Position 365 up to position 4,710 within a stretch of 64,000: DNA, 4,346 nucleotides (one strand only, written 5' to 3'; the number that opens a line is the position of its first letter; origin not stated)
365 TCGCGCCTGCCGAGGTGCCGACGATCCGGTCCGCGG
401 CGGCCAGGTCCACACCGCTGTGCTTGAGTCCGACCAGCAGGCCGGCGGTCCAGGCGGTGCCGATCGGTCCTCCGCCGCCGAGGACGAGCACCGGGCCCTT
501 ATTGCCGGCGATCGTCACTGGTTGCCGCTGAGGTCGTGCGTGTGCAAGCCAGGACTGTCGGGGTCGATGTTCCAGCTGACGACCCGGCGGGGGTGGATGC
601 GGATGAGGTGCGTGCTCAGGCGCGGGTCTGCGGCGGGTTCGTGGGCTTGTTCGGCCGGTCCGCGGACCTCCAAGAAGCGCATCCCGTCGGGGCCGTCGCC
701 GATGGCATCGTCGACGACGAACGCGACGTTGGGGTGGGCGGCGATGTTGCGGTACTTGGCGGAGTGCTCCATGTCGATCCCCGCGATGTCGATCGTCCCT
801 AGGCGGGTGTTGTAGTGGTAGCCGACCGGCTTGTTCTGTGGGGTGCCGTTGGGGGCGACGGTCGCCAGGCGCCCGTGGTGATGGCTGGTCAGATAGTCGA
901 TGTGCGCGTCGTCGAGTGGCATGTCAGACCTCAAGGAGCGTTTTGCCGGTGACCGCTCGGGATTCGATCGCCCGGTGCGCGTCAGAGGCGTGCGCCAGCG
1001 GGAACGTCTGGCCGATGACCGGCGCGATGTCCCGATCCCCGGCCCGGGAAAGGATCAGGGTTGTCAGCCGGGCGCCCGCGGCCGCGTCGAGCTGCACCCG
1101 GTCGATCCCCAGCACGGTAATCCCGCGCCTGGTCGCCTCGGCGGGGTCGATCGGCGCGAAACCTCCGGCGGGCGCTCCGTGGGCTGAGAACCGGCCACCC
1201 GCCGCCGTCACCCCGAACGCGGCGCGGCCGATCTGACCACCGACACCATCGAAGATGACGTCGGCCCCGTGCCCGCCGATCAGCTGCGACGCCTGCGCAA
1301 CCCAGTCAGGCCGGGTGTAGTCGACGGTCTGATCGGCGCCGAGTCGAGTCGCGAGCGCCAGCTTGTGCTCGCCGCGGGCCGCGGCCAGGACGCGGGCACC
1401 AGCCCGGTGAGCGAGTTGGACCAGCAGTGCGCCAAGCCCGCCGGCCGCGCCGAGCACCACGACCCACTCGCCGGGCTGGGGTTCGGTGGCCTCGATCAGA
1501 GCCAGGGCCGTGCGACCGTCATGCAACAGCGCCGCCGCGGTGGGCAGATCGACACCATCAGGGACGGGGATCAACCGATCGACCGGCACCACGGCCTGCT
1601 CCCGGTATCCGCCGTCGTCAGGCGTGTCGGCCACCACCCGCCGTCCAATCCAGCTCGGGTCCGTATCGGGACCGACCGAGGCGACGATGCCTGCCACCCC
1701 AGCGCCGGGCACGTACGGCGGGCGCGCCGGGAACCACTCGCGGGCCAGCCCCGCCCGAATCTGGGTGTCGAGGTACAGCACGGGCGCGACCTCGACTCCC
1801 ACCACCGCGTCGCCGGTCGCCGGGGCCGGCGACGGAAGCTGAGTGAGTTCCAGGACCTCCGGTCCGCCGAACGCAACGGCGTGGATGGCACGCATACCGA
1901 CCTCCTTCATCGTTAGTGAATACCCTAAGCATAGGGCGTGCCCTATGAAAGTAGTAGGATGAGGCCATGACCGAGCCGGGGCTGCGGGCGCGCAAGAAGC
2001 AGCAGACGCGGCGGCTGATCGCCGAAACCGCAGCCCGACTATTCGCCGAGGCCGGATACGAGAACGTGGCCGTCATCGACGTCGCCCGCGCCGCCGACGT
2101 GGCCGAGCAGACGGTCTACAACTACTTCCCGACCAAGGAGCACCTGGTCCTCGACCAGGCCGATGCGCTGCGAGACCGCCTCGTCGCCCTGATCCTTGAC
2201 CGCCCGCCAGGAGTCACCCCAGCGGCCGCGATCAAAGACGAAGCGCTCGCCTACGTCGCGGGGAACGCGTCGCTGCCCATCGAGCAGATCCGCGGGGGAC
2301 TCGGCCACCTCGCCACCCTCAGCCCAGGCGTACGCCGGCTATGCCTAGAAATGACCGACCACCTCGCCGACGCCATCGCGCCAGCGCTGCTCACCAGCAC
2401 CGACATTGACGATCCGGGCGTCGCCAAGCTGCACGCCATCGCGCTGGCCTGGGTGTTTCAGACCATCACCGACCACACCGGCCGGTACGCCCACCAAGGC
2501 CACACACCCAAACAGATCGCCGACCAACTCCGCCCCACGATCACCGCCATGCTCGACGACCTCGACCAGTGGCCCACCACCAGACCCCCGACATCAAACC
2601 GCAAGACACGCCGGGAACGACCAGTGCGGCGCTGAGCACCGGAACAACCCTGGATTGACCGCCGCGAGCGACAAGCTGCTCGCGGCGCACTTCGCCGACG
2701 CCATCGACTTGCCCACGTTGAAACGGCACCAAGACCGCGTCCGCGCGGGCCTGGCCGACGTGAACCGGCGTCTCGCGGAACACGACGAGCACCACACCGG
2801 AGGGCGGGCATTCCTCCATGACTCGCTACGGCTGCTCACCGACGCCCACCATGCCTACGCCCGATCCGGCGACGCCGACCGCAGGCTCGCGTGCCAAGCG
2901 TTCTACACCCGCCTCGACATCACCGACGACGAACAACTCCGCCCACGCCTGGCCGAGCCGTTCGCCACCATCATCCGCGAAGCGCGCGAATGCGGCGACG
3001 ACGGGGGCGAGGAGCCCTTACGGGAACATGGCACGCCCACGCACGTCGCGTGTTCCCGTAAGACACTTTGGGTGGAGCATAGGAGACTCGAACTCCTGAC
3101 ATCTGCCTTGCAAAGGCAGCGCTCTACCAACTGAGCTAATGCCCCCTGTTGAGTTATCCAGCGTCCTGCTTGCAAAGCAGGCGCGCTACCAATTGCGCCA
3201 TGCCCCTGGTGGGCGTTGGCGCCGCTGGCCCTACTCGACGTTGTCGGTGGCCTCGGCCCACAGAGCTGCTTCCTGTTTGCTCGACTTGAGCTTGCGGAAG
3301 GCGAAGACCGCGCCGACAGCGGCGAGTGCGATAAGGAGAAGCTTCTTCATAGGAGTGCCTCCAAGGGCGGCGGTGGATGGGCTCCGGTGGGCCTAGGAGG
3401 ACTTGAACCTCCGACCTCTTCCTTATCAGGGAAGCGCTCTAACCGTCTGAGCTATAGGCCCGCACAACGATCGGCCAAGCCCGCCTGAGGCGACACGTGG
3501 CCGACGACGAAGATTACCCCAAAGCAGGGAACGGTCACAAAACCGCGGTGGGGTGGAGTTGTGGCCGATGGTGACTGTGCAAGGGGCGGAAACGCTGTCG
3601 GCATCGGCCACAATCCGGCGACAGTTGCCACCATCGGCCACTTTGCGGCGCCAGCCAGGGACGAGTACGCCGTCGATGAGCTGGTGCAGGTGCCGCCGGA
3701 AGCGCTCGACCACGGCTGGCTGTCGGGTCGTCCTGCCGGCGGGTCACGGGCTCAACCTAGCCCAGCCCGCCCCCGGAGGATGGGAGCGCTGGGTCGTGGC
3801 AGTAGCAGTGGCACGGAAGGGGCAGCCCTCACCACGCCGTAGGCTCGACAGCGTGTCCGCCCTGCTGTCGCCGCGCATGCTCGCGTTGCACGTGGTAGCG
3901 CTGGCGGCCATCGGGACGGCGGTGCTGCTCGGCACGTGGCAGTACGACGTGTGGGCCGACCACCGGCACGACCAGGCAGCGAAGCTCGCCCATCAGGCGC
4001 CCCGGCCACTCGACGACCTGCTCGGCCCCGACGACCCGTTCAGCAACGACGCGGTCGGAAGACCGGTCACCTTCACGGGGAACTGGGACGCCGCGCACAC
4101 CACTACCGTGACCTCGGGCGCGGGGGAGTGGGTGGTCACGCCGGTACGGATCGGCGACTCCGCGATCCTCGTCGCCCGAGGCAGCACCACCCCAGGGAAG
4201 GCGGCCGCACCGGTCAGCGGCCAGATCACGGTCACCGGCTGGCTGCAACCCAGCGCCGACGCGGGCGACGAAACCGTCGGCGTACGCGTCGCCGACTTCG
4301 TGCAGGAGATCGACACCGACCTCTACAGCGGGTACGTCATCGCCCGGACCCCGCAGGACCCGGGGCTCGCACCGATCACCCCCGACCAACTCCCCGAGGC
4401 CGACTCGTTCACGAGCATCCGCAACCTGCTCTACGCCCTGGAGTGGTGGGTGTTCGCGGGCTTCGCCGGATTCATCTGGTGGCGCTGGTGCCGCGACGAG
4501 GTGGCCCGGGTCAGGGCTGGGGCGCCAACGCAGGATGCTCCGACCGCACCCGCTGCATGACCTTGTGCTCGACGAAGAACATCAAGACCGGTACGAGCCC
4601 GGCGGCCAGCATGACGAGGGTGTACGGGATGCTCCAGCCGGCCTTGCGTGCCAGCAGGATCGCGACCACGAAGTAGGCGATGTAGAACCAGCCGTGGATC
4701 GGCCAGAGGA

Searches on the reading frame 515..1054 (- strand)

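Call 100: search_protein_families(library=pfam, proteins=[window:515-1054:-], max_evalue=0.00001)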
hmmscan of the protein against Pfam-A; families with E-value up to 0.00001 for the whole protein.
window:515-1054:- (179 aa): 1 family
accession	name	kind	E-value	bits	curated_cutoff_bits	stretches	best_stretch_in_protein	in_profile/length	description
PF01243.27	PNPOx_N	-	1.7e-11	44.9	28.1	1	48-152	2-91/120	Pyridoxamine 5'-phosphate oxidase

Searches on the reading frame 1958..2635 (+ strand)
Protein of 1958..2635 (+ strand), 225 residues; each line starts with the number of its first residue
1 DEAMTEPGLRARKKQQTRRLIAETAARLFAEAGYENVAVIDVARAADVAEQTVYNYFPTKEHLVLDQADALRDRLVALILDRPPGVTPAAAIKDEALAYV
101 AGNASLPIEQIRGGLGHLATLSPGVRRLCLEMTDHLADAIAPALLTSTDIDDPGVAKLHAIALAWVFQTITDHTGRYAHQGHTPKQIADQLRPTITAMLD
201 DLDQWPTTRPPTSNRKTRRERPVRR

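Call 100: search_protein_families(library=pfam, proteins=[window:1958-2635:+], max_evalue=0.00001)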
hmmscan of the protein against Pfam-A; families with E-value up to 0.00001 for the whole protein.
window:1958-2635:+ (225 aa): 1 family
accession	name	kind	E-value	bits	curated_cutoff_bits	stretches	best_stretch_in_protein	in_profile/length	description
PF00440.29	TetR_N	-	1.6e-13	50.6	24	1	21-65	1-45/47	Bacterial regulatory proteins, tetR family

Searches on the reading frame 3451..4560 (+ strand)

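Call 100: search_protein_families(library=pfam, proteins=[window:3451-4560:+], max_evalue=0.00001)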
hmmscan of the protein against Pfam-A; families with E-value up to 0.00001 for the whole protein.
window:3451-4560:+ (369 aa): 1 family
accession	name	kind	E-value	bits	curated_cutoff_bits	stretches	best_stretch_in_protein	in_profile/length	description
PF02104.20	SURF1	-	5e-21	76.4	23.4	1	152-336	2-204/205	SURF1 family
